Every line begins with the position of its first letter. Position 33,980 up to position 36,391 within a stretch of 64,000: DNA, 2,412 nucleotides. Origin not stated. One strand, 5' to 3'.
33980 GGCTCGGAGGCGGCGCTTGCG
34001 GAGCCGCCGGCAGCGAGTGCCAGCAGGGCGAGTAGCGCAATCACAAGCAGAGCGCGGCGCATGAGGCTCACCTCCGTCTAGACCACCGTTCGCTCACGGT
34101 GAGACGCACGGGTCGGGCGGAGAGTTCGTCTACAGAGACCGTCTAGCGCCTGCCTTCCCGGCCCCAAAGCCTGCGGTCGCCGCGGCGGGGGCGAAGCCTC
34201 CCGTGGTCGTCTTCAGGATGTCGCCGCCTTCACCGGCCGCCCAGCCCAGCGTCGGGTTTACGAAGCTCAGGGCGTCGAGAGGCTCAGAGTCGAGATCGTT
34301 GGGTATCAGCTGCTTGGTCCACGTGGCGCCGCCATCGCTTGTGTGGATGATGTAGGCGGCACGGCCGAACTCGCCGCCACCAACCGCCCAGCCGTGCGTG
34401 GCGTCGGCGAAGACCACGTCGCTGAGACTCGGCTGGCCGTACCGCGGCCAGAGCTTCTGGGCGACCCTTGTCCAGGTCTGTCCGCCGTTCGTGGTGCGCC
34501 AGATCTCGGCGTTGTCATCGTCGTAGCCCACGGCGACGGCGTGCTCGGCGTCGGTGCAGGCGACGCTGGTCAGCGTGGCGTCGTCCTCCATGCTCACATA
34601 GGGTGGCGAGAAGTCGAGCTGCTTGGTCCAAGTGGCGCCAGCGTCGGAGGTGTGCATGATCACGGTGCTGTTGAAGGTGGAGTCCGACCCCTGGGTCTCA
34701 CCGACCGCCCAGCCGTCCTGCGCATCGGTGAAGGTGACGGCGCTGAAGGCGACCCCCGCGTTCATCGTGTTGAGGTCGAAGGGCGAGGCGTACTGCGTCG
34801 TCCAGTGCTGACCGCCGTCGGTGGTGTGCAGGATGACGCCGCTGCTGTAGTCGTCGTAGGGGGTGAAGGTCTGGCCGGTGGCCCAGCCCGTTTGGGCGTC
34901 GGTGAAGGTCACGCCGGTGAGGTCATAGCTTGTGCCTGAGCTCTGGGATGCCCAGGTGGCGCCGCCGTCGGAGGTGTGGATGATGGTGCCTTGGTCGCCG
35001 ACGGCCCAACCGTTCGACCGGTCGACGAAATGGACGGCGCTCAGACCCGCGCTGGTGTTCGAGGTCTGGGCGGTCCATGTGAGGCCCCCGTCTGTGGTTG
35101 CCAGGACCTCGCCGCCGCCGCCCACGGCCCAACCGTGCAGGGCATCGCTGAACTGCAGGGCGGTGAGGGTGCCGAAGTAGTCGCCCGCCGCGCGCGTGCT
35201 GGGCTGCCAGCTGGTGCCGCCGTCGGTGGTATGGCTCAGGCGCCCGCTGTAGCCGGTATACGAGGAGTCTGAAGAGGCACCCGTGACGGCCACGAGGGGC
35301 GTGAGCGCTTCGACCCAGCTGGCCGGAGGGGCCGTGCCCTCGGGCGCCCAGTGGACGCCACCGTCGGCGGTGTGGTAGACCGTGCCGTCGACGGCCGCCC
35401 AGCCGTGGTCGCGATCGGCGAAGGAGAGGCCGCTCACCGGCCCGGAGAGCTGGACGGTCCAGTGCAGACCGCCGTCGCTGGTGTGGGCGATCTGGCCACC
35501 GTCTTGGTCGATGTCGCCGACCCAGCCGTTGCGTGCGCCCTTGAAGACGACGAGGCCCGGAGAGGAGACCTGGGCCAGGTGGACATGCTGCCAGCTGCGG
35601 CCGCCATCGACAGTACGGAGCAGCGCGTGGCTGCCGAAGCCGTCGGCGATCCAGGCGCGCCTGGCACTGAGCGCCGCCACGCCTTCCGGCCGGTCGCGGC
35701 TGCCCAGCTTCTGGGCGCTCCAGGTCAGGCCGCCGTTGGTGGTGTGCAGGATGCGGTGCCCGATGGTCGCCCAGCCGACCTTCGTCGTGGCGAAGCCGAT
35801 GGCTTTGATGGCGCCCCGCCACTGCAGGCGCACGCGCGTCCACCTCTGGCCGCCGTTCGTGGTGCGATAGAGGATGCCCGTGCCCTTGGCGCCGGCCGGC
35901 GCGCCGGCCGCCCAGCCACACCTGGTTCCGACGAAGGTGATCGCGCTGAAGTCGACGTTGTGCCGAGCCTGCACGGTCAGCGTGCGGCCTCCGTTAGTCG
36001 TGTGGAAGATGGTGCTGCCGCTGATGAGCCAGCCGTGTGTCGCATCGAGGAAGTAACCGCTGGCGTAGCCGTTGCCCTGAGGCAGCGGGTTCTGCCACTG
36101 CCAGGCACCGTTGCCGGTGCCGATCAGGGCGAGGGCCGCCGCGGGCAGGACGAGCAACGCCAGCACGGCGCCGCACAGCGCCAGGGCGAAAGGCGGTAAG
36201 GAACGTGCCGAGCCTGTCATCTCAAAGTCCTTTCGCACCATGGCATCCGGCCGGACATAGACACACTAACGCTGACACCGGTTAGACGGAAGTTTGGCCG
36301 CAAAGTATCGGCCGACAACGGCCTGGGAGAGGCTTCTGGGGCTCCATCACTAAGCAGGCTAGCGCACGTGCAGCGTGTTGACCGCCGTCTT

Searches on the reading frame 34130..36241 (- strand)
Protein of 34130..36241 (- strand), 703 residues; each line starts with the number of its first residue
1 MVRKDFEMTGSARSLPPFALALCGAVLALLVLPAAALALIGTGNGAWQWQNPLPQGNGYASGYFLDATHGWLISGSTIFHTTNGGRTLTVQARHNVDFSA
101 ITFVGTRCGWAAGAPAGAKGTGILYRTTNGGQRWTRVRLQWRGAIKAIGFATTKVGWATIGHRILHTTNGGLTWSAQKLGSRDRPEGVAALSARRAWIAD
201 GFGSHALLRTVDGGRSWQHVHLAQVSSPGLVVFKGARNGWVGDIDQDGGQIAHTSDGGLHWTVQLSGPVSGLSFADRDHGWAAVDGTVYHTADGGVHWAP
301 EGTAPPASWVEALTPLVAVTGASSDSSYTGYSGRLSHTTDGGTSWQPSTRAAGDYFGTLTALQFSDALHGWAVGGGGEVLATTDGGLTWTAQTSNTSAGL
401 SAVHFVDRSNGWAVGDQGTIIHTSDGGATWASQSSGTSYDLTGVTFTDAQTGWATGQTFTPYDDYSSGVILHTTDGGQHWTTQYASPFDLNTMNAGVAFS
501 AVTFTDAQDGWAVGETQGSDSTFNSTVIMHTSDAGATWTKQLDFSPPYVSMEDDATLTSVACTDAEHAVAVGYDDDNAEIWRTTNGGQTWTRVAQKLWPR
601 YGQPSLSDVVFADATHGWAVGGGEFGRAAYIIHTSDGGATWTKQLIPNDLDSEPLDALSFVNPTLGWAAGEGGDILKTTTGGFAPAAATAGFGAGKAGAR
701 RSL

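Call 7: search_protein_families(library=pfam, proteins=[window:34130-36241:-], max_evalue=0.01)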
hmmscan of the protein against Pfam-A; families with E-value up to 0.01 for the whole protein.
window:34130-36241:- (703 aa): 4 families
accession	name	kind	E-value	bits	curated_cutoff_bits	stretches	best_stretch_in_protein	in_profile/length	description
PF14870.12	PSII_BNR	-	1.6e-44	152.8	27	7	397-482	17-96/303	Photosynthesis system II assembly factor YCF48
PF02012.26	BNR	-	9.6e-13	46.5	27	0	581-591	1-11/12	BNR/Asp-box repeat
PF15902.12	Sortilin-Vps10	-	1.5e-11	44.2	33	1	378-482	2-111/446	Sortilin, neurotensin receptor 3,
PF24316.1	Tli3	-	0.0028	18.4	27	0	561-644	23-100/129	T6SS Tli3 immunity protein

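Call 10: find_encoding_contigs(protein=window:34130-36241:-, flank=3000, max_places=6)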
Protein window:34130-36241:- (703 aa): no gene with exactly this product is on record in the collection.

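Call 17: find_encoding_contigs(protein=window:34130-36220:-, flank=3000, max_places=6)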
Protein window:34130-36220:- (696 aa): no gene with exactly this product is on record in the collection.

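Call 32: find_homologous_proteins(query=window:34130-36220:-, max_evalue=1e-30)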
Query window:34130-36220:- (696 aa): 2663 proteins with E <= 1e-30 among 8000 candidates; the best 120 are listed.
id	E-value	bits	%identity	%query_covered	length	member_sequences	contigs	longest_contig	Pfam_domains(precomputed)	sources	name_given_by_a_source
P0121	0.0e+0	1571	100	100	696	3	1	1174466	PF14870.13,PF02012.27,PF15902.13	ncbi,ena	-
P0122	3.5e-269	913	66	96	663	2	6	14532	PF14870.13,PF02012.27,PF15902.13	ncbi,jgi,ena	jgi:photosystem II stability/assembly factor-like uncharacterized protein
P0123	4.4e-269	913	64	97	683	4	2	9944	PF14870.13,PF15902.13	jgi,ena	-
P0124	6.1e-267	906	65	94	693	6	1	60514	PF14870.13,PF02012.27,PF15902.13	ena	-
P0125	6.7e-261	886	63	97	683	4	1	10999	PF14870.13,PF15902.13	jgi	jgi:photosystem II stability/assembly factor-like uncharacterized protein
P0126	1.3e-260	885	65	96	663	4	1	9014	PF14870.13,PF02012.27,PF15902.13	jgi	jgi:photosystem II stability/assembly factor-like uncharacterized protein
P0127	3.5e-256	870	63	94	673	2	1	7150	PF14870.13,PF02012.27,PF15902.13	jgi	jgi:photosystem II stability/assembly factor-like uncharacterized protein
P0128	1.6e-254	865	63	94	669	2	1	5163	PF14870.13,PF02012.27,PF15902.13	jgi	jgi:photosystem II stability/assembly factor-like uncharacterized protein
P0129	5.3e-252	857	64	94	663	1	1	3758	PF14870.13,PF02012.27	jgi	jgi:photosystem II stability/assembly factor-like uncharacterized protein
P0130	9.6e-250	849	62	97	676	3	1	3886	PF14870.13,PF02012.27,PF15902.13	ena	-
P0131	1.0e-247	842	62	94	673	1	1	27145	PF14870.13,PF02012.27,PF15902.13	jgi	jgi:photosystem II stability/assembly factor-like uncharacterized protein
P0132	2.0e-247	842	61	97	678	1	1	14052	PF14870.13,PF02012.27,PF15902.13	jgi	jgi:photosystem II stability/assembly factor-like uncharacterized protein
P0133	4.4e-237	807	60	97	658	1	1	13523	PF14870.13,PF02012.27,PF15902.13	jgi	jgi:photosystem II stability/assembly factor-like uncharacterized protein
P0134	3.2e-232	791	58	97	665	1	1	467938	PF14870.13,PF02012.27,PF15902.13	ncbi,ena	-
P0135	2.4e-231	788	58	96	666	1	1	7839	PF14870.13,PF02012.27,PF15902.13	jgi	jgi:photosystem II stability/assembly factor-like uncharacterized protein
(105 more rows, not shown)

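Call 33: find_encoding_contigs(protein=P0122, flank=4000, max_places=6)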
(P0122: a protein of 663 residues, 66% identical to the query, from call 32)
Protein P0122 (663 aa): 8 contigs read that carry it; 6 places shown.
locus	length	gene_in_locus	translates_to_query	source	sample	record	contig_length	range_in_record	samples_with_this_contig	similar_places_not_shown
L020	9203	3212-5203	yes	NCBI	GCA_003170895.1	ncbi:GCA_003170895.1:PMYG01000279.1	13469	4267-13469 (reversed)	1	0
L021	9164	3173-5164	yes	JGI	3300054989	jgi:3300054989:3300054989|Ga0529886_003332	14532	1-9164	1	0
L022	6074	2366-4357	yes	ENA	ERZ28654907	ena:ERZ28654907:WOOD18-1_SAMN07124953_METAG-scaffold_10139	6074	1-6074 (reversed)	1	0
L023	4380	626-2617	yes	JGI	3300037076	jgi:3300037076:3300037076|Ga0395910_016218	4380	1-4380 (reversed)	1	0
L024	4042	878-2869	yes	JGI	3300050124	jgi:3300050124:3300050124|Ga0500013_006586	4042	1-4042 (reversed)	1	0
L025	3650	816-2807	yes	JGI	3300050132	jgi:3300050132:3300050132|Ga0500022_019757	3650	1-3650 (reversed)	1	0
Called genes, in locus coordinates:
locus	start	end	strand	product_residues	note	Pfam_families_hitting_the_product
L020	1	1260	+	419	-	?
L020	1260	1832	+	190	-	PF01750:HycI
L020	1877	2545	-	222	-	PF00072:Response_reg, PF00196:GerE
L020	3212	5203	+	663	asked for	PF14870:PSII_BNR (weak), PF15902:Sortilin-Vps10 (faint), PF02012:BNR (faint), PF14870:PSII_BNR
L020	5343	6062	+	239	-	PF00144:Beta-lactamase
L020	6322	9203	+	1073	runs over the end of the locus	PF01339:CheB_methylest, PF08448:PAS_4 (faint), PF03705:CheR_N, PF01739:CheR, PF13596:PAS_10, PF07228:SpoIIE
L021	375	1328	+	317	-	PF13439:Glyco_transf_4, PF13579:Glyco_trans_4_4, PF20706:GT4-conflict, PF13692:Glyco_trans_1_4, PF00534:Glycos_transf_1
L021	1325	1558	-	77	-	-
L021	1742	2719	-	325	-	-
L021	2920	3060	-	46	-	-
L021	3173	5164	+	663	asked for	PF14870:PSII_BNR (weak), PF15902:Sortilin-Vps10 (faint), PF02012:BNR (faint), PF14870:PSII_BNR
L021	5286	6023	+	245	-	PF00144:Beta-lactamase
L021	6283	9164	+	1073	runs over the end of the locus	PF01339:CheB_methylest, PF08448:PAS_4 (faint), PF03705:CheR_N, PF01739:CheR, PF13596:PAS_10, PF07228:SpoIIE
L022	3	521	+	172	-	?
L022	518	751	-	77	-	-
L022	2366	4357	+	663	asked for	PF14870:PSII_BNR (weak), PF15902:Sortilin-Vps10 (faint), PF02012:BNR (faint), PF14870:PSII_BNR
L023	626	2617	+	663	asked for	PF14870:PSII_BNR (weak), PF15902:Sortilin-Vps10 (faint), PF02012:BNR (faint), PF14870:PSII_BNR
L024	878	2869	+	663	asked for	PF14870:PSII_BNR (weak), PF15902:Sortilin-Vps10 (faint), PF02012:BNR (faint), PF14870:PSII_BNR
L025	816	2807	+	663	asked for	PF14870:PSII_BNR (weak), PF15902:Sortilin-Vps10 (faint), PF02012:BNR (faint), PF14870:PSII_BNR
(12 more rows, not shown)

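Call 34: find_encoding_contigs(protein=P0124, flank=4000, max_places=4)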
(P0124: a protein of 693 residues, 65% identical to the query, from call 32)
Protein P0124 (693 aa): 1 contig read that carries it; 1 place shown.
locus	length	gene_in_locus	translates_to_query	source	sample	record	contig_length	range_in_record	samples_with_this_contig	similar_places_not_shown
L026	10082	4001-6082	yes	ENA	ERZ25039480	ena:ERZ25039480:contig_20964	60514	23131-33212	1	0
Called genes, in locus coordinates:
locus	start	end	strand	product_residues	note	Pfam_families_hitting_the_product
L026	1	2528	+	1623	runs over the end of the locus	PF02518:HATPase_c, PF13581:HATPase_c_2, PF08448:PAS_4, PF08448:PAS_4, PF01590:GAF, PF13185:GAF_2, PF13492:GAF_3, PF01590:GAF, +15 more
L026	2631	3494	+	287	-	PF13489:Methyltransf_23 (weak), PF08241:Methyltransf_11, PF08242:Methyltransf_12, PF13649:Methyltransf_25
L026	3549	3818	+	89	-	PF13396:PLDc_N (weak)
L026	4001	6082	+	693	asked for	PF14870:PSII_BNR (weak), PF02012:BNR (faint), PF15902:Sortilin-Vps10 (faint), PF14870:PSII_BNR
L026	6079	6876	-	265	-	PF04542:Sigma70_r2, PF04545:Sigma70_r4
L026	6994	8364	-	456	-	PF00202:Aminotran_3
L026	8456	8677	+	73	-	-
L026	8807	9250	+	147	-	PF23636:DUF7144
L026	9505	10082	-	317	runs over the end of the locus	PF14333:DUF4389, PF10708:DUF2510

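Call 35: list_cluster_members(proteins=[P0121])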
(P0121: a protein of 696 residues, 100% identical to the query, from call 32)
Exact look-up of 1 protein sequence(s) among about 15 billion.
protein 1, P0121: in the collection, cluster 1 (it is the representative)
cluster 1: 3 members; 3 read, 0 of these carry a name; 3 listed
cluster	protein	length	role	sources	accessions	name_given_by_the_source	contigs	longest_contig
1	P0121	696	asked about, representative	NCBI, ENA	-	-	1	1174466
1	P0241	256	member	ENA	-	-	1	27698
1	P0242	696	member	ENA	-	-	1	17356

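Call 40: search_protein_families(library=pfam, proteins=[L026:6079-6876:-], max_evalue=0.01)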
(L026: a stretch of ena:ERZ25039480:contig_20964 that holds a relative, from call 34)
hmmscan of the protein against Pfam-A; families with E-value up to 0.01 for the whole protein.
L026:6079-6876:- (265 aa): 3 families
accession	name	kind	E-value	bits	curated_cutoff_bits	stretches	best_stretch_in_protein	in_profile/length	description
PF04545.22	Sigma70_r4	-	2.3e-17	62.7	24.1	1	198-250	1-49/50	Sigma-70, region 4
PF04542.20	Sigma70_r2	-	3.2e-12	46.5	24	1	32-99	2-69/71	Sigma-70 region 2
PF00140.25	Sigma70_r1_2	-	0.00052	20.4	22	1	8-25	16-33/34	Sigma-70 factor, region 1.2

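Call 44: find_encoding_contigs(protein=P0123, flank=4000, max_places=4)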
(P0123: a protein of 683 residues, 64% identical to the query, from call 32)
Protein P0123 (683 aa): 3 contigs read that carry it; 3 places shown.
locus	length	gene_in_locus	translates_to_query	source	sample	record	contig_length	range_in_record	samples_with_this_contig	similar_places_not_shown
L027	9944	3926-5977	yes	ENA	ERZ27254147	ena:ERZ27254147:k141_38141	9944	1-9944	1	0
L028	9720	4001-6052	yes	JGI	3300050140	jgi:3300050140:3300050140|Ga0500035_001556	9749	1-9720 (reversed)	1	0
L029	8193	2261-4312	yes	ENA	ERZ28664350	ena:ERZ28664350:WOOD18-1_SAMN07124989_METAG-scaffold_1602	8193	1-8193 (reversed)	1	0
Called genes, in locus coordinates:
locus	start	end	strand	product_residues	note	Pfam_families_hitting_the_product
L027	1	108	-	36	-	?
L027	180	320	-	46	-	-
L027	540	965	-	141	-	PF12973:Cupin_7 (weak), PF07883:Cupin_2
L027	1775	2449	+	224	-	-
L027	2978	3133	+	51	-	-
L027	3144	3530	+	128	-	-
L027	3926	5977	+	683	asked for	PF14870:PSII_BNR (weak), PF15902:Sortilin-Vps10 (faint), PF14870:PSII_BNR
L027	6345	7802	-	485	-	-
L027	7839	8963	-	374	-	PF22807:TrAA12 (faint), PF24684:Vgb_lyase (faint), PF20753:DUF6558_C (faint), PF25021:TEN_NHL (faint), PF01731:Arylesterase (faint), PF06739:SBBP (faint), PF08450:SGL (weak), PF01436:NHL (weak), +3 more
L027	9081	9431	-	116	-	-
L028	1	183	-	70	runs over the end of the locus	?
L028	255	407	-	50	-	-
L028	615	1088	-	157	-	PF12973:Cupin_7 (weak), PF07883:Cupin_2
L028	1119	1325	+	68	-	-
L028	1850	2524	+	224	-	-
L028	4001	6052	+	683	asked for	PF14870:PSII_BNR (weak), PF15902:Sortilin-Vps10 (faint), PF14870:PSII_BNR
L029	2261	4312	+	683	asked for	PF14870:PSII_BNR (weak), PF15902:Sortilin-Vps10 (faint), PF14870:PSII_BNR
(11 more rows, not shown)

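Call 45: find_encoding_contigs(protein=P0131, flank=4000, max_places=4)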
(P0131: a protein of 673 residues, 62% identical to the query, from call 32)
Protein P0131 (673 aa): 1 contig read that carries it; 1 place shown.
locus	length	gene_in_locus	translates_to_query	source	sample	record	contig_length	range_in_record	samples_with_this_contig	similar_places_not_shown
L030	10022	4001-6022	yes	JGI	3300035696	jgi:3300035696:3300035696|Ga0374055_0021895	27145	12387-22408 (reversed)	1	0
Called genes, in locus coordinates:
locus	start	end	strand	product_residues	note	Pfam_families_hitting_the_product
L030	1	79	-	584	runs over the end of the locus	PF13231:PMT_2 (weak)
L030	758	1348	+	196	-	PF04542:Sigma70_r2, PF08281:Sigma70_r4_2, PF04545:Sigma70_r4 (weak)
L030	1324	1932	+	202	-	-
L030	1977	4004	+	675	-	-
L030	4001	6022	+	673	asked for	PF14870:PSII_BNR (weak), PF15902:Sortilin-Vps10 (faint), PF02012:BNR (faint), PF14870:PSII_BNR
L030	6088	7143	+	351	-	PF01694:Rhomboid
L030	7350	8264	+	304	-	-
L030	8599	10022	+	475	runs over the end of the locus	PF19077:Big_13 (faint)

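Call 46: find_encoding_contigs(protein=P0134, flank=4000, max_places=4)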
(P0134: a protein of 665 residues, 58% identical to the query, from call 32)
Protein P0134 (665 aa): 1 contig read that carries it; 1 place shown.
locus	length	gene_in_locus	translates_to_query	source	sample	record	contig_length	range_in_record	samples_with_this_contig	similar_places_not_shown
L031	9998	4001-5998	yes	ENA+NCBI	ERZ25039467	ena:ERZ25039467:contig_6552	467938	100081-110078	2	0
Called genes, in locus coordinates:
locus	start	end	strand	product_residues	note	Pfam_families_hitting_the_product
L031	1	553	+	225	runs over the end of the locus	-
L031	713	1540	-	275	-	-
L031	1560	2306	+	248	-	-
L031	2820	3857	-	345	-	PF15902:Sortilin-Vps10 (faint), PF14870:PSII_BNR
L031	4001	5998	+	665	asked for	PF02012:BNR (faint), PF15902:Sortilin-Vps10 (faint), PF14870:PSII_BNR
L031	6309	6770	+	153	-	PF13453:Zn_ribbon_TFIIB (weak)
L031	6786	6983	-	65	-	-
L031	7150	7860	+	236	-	PF12840:HTH_20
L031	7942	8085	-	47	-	-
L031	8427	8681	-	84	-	-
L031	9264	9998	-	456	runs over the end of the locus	PF02754:CCG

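Call 52: find_homologous_proteins(query=L030:758-1345:+, max_evalue=1e-10)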
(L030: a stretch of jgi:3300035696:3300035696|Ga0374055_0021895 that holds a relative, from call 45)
Query L030:758-1345:+ (196 aa): 953 proteins with E <= 1e-10 among 7801 candidates; the best 120 are listed.
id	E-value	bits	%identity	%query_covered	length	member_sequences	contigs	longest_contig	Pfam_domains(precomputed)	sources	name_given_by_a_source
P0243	1.8e-114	397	100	100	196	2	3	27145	PF04545.23,PF04542.21,PF08281.19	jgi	jgi:RNA polymerase sigma-70 factor (ECF subfamily)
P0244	4.4e-95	334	88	98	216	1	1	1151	PF07638.18,PF04542.21,PF08281.19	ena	-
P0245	5.8e-93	327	86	98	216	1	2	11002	PF07638.18,PF04542.21,PF08281.19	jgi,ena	jgi:RNA polymerase sigma-70 factor (ECF subfamily)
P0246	5.7e-76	272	77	89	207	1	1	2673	PF04542.21,PF08281.19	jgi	jgi:RNA polymerase sigma-70 factor (ECF subfamily)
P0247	1.9e-75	270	73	95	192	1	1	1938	PF07638.18,PF04542.21,PF08281.19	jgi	jgi:RNA polymerase sigma-70 factor (ECF subfamily)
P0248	2.9e-74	267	73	94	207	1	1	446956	PF04542.21,PF08281.19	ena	-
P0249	6.4e-74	265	75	89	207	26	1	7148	PF04542.21,PF08281.19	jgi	jgi:RNA polymerase sigma-70 factor (ECF subfamily)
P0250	3.3e-73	263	74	93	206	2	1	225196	PF07638.18,PF04542.21,PF08281.19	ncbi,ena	-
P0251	4.0e-73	263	74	93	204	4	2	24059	PF07638.18,PF04545.23,PF04542.21,PF08281.19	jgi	jgi:RNA polymerase sigma-70 factor, ECF subfamily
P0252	4.4e-73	263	74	93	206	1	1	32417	PF07638.18,PF04542.21,PF08281.19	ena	-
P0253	5.6e-73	262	74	93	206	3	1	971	PF07638.18,PF04542.21,PF08281.19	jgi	jgi:RNA polymerase sigma-70 factor (ECF subfamily)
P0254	9.7e-73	262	77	88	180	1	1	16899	PF07638.18,PF04542.21,PF08281.19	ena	-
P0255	3.8e-72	260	73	93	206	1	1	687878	PF04542.21,PF08281.19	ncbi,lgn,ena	-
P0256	3.9e-72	260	73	89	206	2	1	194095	PF04545.23,PF04542.21,PF08281.19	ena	-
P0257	4.0e-72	260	72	93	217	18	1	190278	PF04542.21,PF08281.19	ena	-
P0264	1.2e-70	255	74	90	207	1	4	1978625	PF07638.18,PF04545.23,PF04542.21,PF08281.19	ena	-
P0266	2.2e-70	254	70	93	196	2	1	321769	PF07638.18,PF04542.21,PF08281.19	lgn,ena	-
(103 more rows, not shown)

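Call 54: find_encoding_contigs(protein=P0266, flank=7000, max_places=4)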
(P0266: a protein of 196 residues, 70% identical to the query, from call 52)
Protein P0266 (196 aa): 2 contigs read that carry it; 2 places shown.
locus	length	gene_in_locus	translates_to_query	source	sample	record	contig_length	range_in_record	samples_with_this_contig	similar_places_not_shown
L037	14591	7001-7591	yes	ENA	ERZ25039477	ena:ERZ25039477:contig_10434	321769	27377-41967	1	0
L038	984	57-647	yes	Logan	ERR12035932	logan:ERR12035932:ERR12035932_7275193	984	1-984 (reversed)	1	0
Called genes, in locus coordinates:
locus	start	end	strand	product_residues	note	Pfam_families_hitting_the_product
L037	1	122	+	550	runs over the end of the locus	PF13631:Cytochrom_B_N_2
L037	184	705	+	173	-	PF01048:PNP_UDP_1 (weak)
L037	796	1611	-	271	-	PF04203:Sortase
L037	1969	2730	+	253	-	PF01828:Peptidase_A4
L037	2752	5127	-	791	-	PF00989:PAS, PF08448:PAS_4, PF08447:PAS_3 (weak), PF13426:PAS_9, PF01590:GAF, PF13185:GAF_2, PF13487:HD_5, PF01966:HD, +3 more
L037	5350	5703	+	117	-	PF01906:YbjQ_1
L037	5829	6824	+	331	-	-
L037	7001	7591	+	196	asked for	PF07638:Sigma70_ECF (faint), PF04542:Sigma70_r2, PF08281:Sigma70_r4_2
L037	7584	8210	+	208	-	-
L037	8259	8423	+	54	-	-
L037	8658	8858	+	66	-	-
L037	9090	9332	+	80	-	-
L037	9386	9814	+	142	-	-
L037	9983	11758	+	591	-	PF02012:BNR (faint), PF15902:Sortilin-Vps10, PF25852:DUF6242_C (weak)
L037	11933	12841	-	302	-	PF00291:PALP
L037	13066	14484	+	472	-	PF12245:Big_3_2 (faint), PF19077:Big_13 (weak), PF01522:Polysacc_deac_1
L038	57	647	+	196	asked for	PF07638:Sigma70_ECF (faint), PF04542:Sigma70_r2, PF08281:Sigma70_r4_2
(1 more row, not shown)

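Call 55: find_encoding_contigs(protein=P0264, flank=7000, max_places=6)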
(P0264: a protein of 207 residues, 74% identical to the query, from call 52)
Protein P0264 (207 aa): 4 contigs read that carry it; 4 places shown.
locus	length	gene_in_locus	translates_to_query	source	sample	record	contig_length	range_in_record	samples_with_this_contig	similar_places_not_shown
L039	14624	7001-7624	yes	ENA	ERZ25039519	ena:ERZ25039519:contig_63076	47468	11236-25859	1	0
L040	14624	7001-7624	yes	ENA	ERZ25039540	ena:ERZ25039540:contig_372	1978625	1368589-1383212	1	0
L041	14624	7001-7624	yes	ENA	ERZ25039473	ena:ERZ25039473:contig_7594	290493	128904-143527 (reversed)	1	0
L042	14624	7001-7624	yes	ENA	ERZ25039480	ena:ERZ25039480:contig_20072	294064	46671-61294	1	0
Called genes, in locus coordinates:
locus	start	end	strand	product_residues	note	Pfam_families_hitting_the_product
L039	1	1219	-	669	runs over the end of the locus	PF13187:Fer4_9 (weak), PF13237:Fer4_10 (weak), PF02906:Fe_hyd_lg_C, PF04060:FeS, PF00512:HisKA, PF02518:HATPase_c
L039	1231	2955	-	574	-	PF13510:Fer2_4, PF10588:NADH-G_4Fe-4S_3, PF13237:Fer4_10 (faint), PF14697:Fer4_21 (weak), PF12838:Fer4_7, PF00037:Fer4 (weak), PF02906:Fe_hyd_lg_C, PF02256:Fe_hyd_SSU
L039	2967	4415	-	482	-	PF01512:Complex1_51K, PF10589:NADH_4Fe-4S, PF12797:Fer4_2 (faint), PF12838:Fer4_7, PF13187:Fer4_9, PF13237:Fer4_10, PF14697:Fer4_21, PF00037:Fer4 (weak), +1 more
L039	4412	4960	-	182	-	-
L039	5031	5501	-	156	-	PF01257:2Fe-2S_thioredx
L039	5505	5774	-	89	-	-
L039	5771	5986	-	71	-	PF00072:Response_reg (weak)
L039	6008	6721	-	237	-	PF06971:Put_DNA-bind_N, PF02629:CoA_binding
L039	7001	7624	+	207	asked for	PF07638:Sigma70_ECF (weak), PF04542:Sigma70_r2, PF08281:Sigma70_r4_2, PF04545:Sigma70_r4 (faint)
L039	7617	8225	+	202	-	-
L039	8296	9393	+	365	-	PF14870:PSII_BNR (faint), PF15902:Sortilin-Vps10 (faint), PF02012:BNR (faint)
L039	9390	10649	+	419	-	PF14870:PSII_BNR (weak), PF15902:Sortilin-Vps10 (faint), PF24316:Tli3 (faint), PF02012:BNR (faint), PF14870:PSII_BNR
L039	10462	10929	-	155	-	PF01594:AI-2E_transport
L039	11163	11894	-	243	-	PF03458:Gly_transporter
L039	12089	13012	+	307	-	PF00324:AA_permease (weak), PF13520:AA_permease_2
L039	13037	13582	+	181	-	PF13520:AA_permease_2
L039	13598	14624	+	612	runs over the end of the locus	PF01546:Peptidase_M20, PF07687:M20_dimer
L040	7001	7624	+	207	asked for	PF07638:Sigma70_ECF (weak), PF04542:Sigma70_r2, PF08281:Sigma70_r4_2, PF04545:Sigma70_r4 (faint)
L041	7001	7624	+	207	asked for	PF07638:Sigma70_ECF (weak), PF04542:Sigma70_r2, PF08281:Sigma70_r4_2, PF04545:Sigma70_r4 (faint)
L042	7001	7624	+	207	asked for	PF07638:Sigma70_ECF (weak), PF04542:Sigma70_r2, PF08281:Sigma70_r4_2, PF04545:Sigma70_r4 (faint)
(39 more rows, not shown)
